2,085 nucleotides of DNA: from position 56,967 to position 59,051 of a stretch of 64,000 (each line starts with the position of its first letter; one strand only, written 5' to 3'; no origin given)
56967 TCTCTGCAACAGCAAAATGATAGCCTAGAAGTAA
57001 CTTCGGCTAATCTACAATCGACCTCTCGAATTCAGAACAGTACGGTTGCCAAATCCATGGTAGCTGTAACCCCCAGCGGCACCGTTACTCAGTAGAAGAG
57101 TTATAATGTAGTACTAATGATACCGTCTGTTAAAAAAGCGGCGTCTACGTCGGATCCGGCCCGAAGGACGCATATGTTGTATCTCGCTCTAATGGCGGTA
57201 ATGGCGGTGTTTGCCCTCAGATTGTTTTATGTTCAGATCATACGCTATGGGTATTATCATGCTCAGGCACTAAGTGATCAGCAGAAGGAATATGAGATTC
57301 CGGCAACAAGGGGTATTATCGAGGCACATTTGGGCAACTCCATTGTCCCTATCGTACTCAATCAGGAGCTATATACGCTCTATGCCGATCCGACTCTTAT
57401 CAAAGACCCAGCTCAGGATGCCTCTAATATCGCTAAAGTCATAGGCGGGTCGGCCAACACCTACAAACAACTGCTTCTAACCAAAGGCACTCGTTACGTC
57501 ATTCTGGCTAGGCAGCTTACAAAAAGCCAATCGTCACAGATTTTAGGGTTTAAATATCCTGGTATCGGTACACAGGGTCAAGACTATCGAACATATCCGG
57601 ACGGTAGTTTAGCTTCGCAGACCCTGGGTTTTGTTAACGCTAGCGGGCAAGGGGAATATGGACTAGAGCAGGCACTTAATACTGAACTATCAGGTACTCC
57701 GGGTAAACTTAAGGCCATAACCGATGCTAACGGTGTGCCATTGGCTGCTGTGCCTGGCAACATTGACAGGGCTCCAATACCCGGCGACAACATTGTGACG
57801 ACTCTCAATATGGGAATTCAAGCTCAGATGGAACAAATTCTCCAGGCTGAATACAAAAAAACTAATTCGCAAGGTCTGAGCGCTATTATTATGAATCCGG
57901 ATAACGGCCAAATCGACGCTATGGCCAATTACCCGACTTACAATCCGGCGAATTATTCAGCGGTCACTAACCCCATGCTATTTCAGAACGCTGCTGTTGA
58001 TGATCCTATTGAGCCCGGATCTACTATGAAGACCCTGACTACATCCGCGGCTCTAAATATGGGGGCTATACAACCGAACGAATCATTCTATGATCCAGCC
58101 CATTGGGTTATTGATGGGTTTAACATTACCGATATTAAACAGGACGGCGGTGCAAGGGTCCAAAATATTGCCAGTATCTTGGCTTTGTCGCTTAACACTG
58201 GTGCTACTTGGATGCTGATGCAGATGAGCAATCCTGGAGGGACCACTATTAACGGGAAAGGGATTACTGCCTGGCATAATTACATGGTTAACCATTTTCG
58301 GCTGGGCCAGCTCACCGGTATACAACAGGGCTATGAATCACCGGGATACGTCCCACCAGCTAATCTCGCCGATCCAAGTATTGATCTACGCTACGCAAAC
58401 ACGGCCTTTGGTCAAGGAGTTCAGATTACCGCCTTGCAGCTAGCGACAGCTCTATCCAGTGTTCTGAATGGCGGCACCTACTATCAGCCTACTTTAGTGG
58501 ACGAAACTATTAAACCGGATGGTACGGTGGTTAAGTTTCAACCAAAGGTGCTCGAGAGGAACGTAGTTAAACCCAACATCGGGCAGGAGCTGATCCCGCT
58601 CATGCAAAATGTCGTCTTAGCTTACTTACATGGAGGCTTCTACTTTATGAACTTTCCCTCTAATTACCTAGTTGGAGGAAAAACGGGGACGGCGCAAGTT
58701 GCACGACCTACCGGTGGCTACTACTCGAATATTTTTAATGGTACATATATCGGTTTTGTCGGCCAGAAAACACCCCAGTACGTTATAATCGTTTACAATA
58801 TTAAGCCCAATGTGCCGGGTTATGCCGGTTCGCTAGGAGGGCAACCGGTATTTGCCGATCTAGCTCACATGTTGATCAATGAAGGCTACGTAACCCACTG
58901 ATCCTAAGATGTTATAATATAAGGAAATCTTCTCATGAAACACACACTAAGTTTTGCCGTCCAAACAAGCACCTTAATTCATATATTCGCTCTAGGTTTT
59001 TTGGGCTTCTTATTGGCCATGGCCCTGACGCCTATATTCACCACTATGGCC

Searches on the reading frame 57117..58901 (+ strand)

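Call 87: search_protein_families(library=pfam, proteins=[window:57117-58901:+], max_evalue=0.00001)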
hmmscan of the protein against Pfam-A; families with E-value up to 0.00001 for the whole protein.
window:57117-58901:+ (594 aa): 2 families
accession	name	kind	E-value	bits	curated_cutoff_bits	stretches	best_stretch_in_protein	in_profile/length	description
PF00905.27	Transpeptidase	-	6.8e-51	173.7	22.1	1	255-582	2-297/299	Penicillin binding protein transpeptidase domain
PF03717.20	PBP_dimer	-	3.2e-12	47.7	24.4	1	61-209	2-176/180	Penicillin-binding Protein dimerisation domain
